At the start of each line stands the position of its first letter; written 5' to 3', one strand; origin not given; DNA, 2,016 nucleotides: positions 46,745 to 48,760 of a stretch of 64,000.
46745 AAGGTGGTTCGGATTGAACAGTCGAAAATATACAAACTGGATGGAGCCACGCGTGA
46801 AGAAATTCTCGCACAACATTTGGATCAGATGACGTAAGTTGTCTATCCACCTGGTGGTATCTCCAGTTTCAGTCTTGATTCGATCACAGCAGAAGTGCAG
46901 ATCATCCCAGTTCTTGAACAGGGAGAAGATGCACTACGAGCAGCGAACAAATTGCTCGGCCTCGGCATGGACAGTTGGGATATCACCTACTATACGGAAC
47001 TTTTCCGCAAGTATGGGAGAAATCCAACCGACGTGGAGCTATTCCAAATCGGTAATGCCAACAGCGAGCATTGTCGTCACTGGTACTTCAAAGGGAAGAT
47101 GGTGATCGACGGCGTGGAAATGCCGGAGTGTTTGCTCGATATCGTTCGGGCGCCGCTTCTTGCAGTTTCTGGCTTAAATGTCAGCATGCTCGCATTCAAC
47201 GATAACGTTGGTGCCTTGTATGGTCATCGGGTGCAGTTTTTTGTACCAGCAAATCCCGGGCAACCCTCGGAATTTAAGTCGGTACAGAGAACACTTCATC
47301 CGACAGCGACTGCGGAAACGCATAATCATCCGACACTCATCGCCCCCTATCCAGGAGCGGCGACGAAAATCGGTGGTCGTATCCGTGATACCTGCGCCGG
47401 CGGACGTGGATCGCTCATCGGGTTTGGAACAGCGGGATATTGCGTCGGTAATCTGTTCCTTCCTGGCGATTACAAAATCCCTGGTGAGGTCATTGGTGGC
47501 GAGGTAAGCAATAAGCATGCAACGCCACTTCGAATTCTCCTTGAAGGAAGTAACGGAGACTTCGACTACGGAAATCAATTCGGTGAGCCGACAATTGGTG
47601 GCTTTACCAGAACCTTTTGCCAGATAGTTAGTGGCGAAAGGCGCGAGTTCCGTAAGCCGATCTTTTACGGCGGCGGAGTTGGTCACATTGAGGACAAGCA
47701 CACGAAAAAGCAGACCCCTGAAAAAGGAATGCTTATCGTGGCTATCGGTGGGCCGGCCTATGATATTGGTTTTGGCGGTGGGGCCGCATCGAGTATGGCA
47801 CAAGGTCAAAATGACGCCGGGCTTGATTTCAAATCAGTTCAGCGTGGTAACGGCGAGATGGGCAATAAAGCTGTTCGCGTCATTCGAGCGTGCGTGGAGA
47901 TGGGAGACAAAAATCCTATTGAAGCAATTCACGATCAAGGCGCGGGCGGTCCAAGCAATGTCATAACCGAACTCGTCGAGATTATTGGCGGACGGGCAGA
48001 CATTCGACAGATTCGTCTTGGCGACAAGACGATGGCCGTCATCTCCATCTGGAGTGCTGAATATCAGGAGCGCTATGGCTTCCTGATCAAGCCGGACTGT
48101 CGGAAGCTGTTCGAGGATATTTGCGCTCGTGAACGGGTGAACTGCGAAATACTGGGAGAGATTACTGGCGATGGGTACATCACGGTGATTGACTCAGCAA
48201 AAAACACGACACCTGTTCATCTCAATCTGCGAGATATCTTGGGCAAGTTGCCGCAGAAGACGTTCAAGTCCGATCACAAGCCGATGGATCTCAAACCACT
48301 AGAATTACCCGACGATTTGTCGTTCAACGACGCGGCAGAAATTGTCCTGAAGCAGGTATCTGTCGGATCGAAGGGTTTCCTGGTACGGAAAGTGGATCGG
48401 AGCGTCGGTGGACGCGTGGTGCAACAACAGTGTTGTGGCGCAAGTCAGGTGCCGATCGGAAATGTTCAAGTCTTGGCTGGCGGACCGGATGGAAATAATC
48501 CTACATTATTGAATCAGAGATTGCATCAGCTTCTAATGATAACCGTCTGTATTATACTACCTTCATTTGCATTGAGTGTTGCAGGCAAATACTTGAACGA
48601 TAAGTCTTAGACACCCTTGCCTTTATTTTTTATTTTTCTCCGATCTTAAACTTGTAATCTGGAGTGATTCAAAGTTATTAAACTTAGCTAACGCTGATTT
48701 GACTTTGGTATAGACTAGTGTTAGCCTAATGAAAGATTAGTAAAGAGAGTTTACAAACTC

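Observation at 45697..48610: Decayed purine-biosynthesis gene fragments (purH', purL') in a GC-rich insert fused to a native small membrane-protein gene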

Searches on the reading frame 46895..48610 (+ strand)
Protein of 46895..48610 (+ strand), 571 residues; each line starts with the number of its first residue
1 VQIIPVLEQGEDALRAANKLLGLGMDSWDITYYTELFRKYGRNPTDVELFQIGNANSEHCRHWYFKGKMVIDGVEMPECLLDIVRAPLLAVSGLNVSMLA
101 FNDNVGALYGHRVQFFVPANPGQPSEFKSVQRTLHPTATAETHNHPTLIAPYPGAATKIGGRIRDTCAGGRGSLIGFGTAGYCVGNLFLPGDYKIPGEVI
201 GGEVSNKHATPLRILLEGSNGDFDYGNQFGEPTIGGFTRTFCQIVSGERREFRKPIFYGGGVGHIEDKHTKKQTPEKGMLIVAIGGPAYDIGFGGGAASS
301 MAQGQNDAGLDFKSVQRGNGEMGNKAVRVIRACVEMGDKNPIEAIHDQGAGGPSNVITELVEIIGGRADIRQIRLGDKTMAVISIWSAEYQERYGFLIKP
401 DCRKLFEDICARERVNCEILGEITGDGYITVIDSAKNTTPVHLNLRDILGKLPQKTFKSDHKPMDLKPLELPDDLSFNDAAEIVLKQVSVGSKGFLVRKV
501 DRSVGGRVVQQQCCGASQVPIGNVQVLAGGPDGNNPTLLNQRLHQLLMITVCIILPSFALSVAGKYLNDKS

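Call 3: search_protein_families(library=pfam, proteins=[window:46895-48610:+], max_evalue=0.01)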
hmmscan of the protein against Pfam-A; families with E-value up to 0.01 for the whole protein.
window:46895-48610:+ (571 aa): 3 families
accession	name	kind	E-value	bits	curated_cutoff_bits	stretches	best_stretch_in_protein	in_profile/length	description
PF02769.27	AIRS_C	-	2.3e-22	80.2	23.1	1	277-432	2-154/156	AIR synthase related protein, C-terminal domain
PF18072.6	FGAR-AT_linker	-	2.3e-13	50.8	26.6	1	14-62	1-49/50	Formylglycinamide ribonucleotide amidotransferase linker domain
PF22689.1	FGAR-AT_PurM_N-like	-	1.2e-06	28.8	27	1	492-528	1-37/160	FGAR-AT PurM_N-like domain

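Call 4: search_protein_families(library=ncbifam, proteins=[window:46895-48610:+], max_evalue=0.01)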
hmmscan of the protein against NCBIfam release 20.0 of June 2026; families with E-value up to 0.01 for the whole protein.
window:46895-48610:+ (571 aa): 7 families
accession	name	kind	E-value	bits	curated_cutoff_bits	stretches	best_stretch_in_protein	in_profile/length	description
TIGR01735.1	FGAM_synt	equivalog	9.4e-180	599.8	1123.05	1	3-529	158-698/1307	phosphoribosylformylglycinamidine synthase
NF003672.0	PRK05297.1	equivalog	1.3e-167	559.6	783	1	1-529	156-681/1290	phosphoribosylformylglycinamidine synthase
TIGR01736.1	FGAM_synth_II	equivalog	2e-36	125.6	525.75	1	138-525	73-430/718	phosphoribosylformylglycinamidine synthase subunit PurL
NF002290.1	PRK01213.1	equivalog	2.1e-35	122.1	648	2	221-523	135-433/723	phosphoribosylformylglycinamidine synthase subunit PurL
TIGR01857.1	FGAM-synthase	equivalog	3.1e-27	94.6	1057.05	2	140-520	318-675/1239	phosphoribosylformylglycinamidine synthase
NF010690.0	PRK14090.1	equivalog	1.3e-16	60.1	1047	2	220-436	118-325/601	phosphoribosylformylglycinamidine synthase subunit PurL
TIGR01739.1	tegu_FGAM_synt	hypoth_equivalog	2.8e-15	55.4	716.1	1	405-525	420-546/1206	herpesvirus tegument protein/v-FGAM-synthase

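Call 11: find_homologous_proteins(query=window:46895-48610:+, max_evalue=1e-10)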
Query window:46895-48610:+ (571 aa): 3472 proteins with E <= 1e-10 among 8000 candidates; the best 120 are listed.
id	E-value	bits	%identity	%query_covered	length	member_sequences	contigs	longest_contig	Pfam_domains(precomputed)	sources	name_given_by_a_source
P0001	0.0e+0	1322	100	100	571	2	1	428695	PF22689.2,PF18072.7,PF02769.28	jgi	jgi:phosphoribosylformylglycinamidine synthase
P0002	1.9e-279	946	78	92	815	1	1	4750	PF18076.7,PF22689.2,PF18072.7,PF02769.28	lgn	-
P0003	6.1e-209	714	60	93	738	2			PF18076.7,PF22689.2,PF18072.7,PF02769.28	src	-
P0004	1.7e-208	712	60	93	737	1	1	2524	PF18076.7,PF22689.2,PF18072.7,PF02769.28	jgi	-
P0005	2.4e-207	708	60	93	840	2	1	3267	PF18076.7,PF22689.2,PF18072.7,PF02769.28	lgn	-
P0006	1.2e-205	703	65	87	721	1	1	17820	PF18076.7,PF18072.7,PF02769.28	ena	-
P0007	1.4e-205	703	60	92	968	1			PF18076.7,PF22689.2,PF18072.7,PF02769.28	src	-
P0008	1.8e-192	659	64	80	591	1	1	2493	PF18076.7,PF18072.7,PF00586.30,PF02769.28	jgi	jgi:phosphoribosylformylglycinamidine synthase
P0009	4.1e-191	655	67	77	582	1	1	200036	PF18076.7,PF18072.7,PF02769.28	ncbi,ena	-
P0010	4.5e-191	655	57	92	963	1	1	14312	PF18076.7,PF22689.2,PF18072.7,PF02769.28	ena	-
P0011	6.8e-190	651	58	93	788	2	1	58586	PF18076.7,PF22689.2,PF18072.7,PF02769.28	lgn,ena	-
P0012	1.6e-189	649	56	92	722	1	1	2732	PF18076.7,PF22689.2,PF18072.7,PF02769.28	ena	-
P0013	2.3e-188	646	59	92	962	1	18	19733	PF18076.7,PF22689.2,PF18072.7,PF02769.28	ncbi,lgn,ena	-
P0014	1.0e-187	643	56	92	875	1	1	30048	PF18076.7,PF22689.2,PF18072.7,PF02769.28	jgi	-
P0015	2.3e-187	642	56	94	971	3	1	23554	PF18076.7,PF22689.2,PF18072.7,PF02769.28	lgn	-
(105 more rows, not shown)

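Call 14: find_encoding_contigs(protein=P0009, flank=10000, max_places=4)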
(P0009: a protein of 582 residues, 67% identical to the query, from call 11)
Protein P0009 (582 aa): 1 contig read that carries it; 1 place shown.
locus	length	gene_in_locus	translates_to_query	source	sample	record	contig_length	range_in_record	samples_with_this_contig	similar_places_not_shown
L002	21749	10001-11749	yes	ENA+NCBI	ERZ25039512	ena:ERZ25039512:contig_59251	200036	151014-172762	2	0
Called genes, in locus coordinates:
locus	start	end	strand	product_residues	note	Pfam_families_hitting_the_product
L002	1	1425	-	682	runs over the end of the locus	PF12161:HsdM_N, PF02384:N6_Mtase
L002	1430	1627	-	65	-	PF12728:HTH_17, PF13411:MerR_1 (weak)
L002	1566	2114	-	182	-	-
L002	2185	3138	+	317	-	PF07508:Recombinase, PF13408:Zn_ribbon_recom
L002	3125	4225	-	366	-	PF14088:DUF4268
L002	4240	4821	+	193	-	-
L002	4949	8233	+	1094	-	PF00270:DEAD, PF04851:ResIII, PF18766:SWI2_SNF2 (weak), PF00271:Helicase_C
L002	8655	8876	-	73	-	-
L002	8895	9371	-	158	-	-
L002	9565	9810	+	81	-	PF01541:GIY-YIG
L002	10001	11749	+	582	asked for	PF18076:FGAR-AT_N, PF18072:FGAR-AT_linker, PF02769:AIRS_C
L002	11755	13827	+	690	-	PF22689:FGAR-AT_PurM_N-like, PF02769:AIRS_C, PF13507:GATase_5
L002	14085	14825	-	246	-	PF00551:Formyl_trans_N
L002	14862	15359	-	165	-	-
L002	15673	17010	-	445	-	PF13365:Trypsin_2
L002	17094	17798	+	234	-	-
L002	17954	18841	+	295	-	-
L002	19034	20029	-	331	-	-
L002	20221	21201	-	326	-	-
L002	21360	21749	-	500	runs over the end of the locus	PF00083:Sugar_tr (weak), PF07690:MFS_1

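Call 15: find_encoding_contigs(protein=P0002, flank=10000, max_places=4)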
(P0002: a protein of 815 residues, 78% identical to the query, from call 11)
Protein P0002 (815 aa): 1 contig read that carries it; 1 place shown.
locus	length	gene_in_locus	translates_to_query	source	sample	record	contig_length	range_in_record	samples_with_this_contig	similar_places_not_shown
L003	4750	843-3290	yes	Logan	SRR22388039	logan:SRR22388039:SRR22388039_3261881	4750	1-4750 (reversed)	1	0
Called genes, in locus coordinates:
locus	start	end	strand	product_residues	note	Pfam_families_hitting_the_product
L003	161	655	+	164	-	-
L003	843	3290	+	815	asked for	PF18076:FGAR-AT_N, PF18072:FGAR-AT_linker, PF02769:AIRS_C, PF22689:FGAR-AT_PurM_N-like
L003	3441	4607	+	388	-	PF13507:GATase_5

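Call 26: find_related_loci(query=A1, collection=genome_contigs, flank=10000)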
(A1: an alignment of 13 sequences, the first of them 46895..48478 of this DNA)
Query A1 (528 aa) in genome_contigs; peptide patterns used: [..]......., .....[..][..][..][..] (x = any residue, [..] = any of these).
404 stretches matched a pattern; 364 encode a relative of the query (tblastn E <= 1e-3); the best 80 are kept; 80 distinct loci.
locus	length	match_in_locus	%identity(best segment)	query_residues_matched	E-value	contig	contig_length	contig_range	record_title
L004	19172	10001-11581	89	1-528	0e+0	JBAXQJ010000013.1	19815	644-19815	MAG: bacterium isolate ELA554 MAG554_13, whole genome shotgun sequence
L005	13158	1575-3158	80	1-528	0e+0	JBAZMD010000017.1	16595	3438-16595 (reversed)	MAG: Patescibacteria group bacterium isolate SO_2017_LW4_32 scaffold_6797_c1_LW137-91_2017, whole genome shotgun sequenc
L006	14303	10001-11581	77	1-528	0e+0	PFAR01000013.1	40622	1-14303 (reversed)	MAG: Candidatus Falkowbacteria bacterium CG10_big_fil_rev_8_21_14_0_10_43_10 CG10_8_21_14_0.10_scaffold_2877_c, whole ge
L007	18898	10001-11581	76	1-528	0e+0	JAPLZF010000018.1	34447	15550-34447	MAG: Candidatus Staskawiczbacteria bacterium isolate LacPavin_0920_WC90_MAG_38_16 LacPavin_0920_WC90_scaffold_59210, who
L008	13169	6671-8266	76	1-526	0e+0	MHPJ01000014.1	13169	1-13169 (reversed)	MAG: Candidatus Staskawiczbacteria bacterium RIFOXYB1_FULL_37_44 rifoxyb1_full_scaffold_3755, whole genome shotgun seque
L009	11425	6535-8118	73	1-528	0e+0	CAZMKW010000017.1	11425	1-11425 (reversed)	MAG TPA_asm: uncultured Candidatus Saccharibacteria bacterium isolate SRP178699_co1_461 genome assembly, contig: NODE_77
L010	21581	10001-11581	71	1-528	0e+0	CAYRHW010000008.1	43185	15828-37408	MAG TPA_asm: uncultured Candidatus Saccharibacteria bacterium isolate SRP178699_co1_611 genome assembly, contig: NODE_81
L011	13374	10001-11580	80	1-528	0e+0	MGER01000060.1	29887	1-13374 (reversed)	MAG: Candidatus Uhrbacteria bacterium RIFCSPLOWO2_02_FULL_49_11 rifcsplowo2_02_scaffold_5774, whole genome shotgun seque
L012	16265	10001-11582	71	1-528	0e+0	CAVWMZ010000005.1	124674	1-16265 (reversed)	MAG: Candidatus Staskawiczbacteria bacterium isolate MFD01223.bin.2.87 genome assembly, contig: contig_24923, whole geno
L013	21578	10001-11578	67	1-528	0e+0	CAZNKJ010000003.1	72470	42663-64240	MAG TPA_asm: uncultured Candidatus Saccharibacteria bacterium isolate SRP128015_co3_155 genome assembly, contig: NODE_15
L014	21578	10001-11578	63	1-528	0e+0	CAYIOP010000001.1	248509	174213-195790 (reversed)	MAG TPA_asm: uncultured Candidatus Saccharibacteria bacterium isolate ERP119705_co3_310 genome assembly, contig: NODE_15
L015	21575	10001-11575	63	2-528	0e+0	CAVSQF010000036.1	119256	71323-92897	MAG: uncultured delta proteobacterium isolate MFD01476.bin.1.163 genome assembly, contig: contig_27968, whole genome sho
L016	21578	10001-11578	63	1-528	0e+0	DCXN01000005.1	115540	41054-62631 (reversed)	MAG TPA_asm: Patescibacteria group bacterium UBA2135 UBA2135_contig_1439, whole genome shotgun sequence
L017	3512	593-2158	61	4-528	0e+0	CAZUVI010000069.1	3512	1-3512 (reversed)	MAG TPA_asm: uncultured Candidatus Saccharibacteria bacterium isolate SRP050083_co2_152 genome assembly, contig: NODE_27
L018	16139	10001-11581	62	1-528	0e+0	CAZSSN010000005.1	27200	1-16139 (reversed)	MAG TPA_asm: uncultured Candidatus Saccharibacteria bacterium isolate SRP286056_co3_12 genome assembly, contig: NODE_146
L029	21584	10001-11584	60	1-528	0e+0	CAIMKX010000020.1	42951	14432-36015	uncultured bacterium isolate AM-2014-D8_bin-0381 genome assembly, contig: bin-0381:20/56, whole genome shotgun sequence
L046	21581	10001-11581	60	1-528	0e+0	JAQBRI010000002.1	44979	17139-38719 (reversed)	MAG: Candidatus Kaiserbacteria bacterium isolate RYN_395 scaffold_4332557, whole genome shotgun sequence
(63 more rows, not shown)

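Call 69: search_protein_families(library=pfam, proteins=[L029:1610-3559:+, L029:6636-7145:+, L029:8747-9430:+, L029:13871-14776:+, L029:14780-16381:-, L029:16429-17265:-, L029:17350-18027:-, L029:18197-18685:+, L029:18745-20115:+, L029:20695-21093:+], max_evalue=0.001)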
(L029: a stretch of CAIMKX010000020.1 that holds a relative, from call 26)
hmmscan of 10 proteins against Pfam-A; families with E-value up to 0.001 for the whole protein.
L029:1610-3559:+ (649 aa): 1 family
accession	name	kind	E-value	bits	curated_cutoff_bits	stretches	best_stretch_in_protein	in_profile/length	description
PF17764.6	PriA_3primeBD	-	6.5e-08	32.8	22.7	1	20-109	8-94/96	3'DNA-binding domain (3'BD)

L029:6636-7145:+ (169 aa): 0 families

L029:8747-9430:+ (227 aa): 1 family
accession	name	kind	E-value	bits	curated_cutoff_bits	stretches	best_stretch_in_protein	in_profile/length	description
PF00551.24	Formyl_trans_N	-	8e-18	65.3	26.1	1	5-190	2-178/181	Formyl transferase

L029:13871-14776:+ (301 aa): 1 family
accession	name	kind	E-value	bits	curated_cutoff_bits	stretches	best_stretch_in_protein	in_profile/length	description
PF02557.22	VanY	-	4.8e-34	117.4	25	1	152-270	7-131/132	D-alanyl-D-alanine carboxypeptidase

L029:14780-16381:- (533 aa): 5 families
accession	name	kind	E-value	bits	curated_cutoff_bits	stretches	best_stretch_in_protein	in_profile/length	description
PF02518.31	HATPase_c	-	6.9e-26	91.3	26.4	1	418-528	1-109/111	Histidine kinase-, DNA gyrase B-, and HSP90-like ATPase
PF00512.31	HisKA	-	3.3e-12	46.7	26.9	1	305-371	2-65/66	His Kinase A (phospho-acceptor) domain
PF00989.32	PAS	-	3.9e-09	37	22.6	1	174-283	3-113/113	PAS fold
PF13426.13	PAS_9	-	1.4e-08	35.3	27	1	184-285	3-103/103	PAS domain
PF01590.32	GAF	-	5.9e-05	24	22.4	1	23-151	3-133/133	GAF domain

L029:16429-17265:- (278 aa): 0 families

L029:17350-18027:- (225 aa): 2 families
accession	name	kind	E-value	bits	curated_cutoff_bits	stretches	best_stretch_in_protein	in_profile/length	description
PF00072.30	Response_reg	-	5.2e-32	110.7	30.2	1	6-116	1-111/111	Response regulator receiver domain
PF00486.34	Trans_reg_C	-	8e-22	77.6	26.2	1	149-222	2-76/77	Transcriptional regulatory protein, C terminal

L029:18197-18685:+ (162 aa): 0 families

L029:18745-20115:+ (456 aa): 11 families
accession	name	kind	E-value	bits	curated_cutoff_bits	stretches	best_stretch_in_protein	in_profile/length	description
PF03486.20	HI0933_like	-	2e-75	253.8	50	1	9-451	2-243/244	HI0933-like protein Rossmann domain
PF22780.1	HI0933_like_1st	-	4e-31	108.5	27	1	227-398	2-165/165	HI0933-like protein barrel and H2TH domain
PF12831.13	FAD_oxidored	-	8.4e-12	45.5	27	1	9-148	1-120/416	FAD dependent oxidoreductase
PF00890.30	FAD_binding_2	-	3.8e-11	43.3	20.4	1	9-57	1-49/414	FAD binding domain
PF07992.20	Pyr_redox_2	-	2.2e-08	34.3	26.1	1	9-201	2-111/291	Pyridine nucleotide-disulphide oxidoreductase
PF00070.33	Pyr_redox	-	4.5e-06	27.5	22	0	10-43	2-35/82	Pyridine nucleotide-disulphide oxidoreductase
PF01266.30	DAO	-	8.3e-06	26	27.9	1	9-42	1-34/353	FAD dependent oxidoreductase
PF01494.25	FAD_binding_3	-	1.4e-05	24.9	22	1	9-41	3-35/349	FAD binding domain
PF01262.27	AlaDh_PNT_C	-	4.4e-05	23.4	23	1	10-54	31-76/214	Alanine dehydrogenase/PNT, C-terminal domain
PF01134.28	GIDA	-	0.00011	21.9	22.1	1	9-39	1-31/391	Glucose inhibited division protein A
PF13450.12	NAD_binding_8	-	0.00023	21.8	21.9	1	12-43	1-32/68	NAD(P)-binding Rossmann-like domain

L029:20695-21093:+ (132 aa): 1 family
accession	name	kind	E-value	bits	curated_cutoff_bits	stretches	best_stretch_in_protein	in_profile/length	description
PF07883.17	Cupin_2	-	2.6e-14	53.1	27.2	1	32-102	2-70/70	Cupin domain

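Call 71: search_protein_families(library=pfam, proteins=[L004:5294-6484:+, L004:6929-8014:+, L004:8514-9425:-, L004:13563-14828:+, L004:15007-16497:+, L004:16649-17299:+, L004:17353-18180:-, L004:18370-19095:-], max_evalue=0.001)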
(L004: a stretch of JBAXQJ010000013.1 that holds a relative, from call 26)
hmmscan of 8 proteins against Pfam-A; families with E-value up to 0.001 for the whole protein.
L004:5294-6484:+ (396 aa): 2 families
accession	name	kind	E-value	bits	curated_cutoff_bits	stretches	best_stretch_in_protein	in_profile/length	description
PF01168.26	Ala_racemase_N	-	2.5e-60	204.4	24.1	1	15-249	1-218/220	Alanine racemase, N-terminal domain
PF00842.27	Ala_racemase_C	-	2.4e-39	134.3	25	1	268-395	1-127/127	Alanine racemase, C-terminal domain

L004:6929-8014:+ (361 aa): 0 families

L004:8514-9425:- (303 aa): 2 families
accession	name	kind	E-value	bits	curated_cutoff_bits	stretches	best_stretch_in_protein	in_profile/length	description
PF01715.23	IPPT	-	5.6e-64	216.6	23.6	1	42-276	1-243/243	IPP transferase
PF01745.22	IPT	-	2.9e-09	37.1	20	1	8-104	2-98/233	Isopentenyl transferase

L004:13563-14828:+ (421 aa): 0 families

L004:15007-16497:+ (496 aa): 2 families
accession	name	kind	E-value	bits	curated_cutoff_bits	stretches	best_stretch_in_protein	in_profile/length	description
PF01259.24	SAICAR_synt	-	1.4e-41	143.2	20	1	24-274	2-221/233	SAICAR synthetase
PF00731.26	AIRC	-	7e-11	42.3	30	1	339-449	2-108/148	AIR carboxylase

L004:16649-17299:+ (216 aa): 1 family
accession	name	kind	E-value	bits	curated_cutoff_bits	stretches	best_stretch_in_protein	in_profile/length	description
PF00551.24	Formyl_trans_N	-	1.2e-20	74.5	26.1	1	4-179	3-175/181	Formyl transferase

L004:17353-18180:- (275 aa): 1 family
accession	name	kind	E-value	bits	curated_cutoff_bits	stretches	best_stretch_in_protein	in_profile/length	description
PF14528.11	LAGLIDADG_3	-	0.00058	20.5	22.5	0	66-104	3-43/82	LAGLIDADG-like domain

L004:18370-19095:- (241 aa): 0 families
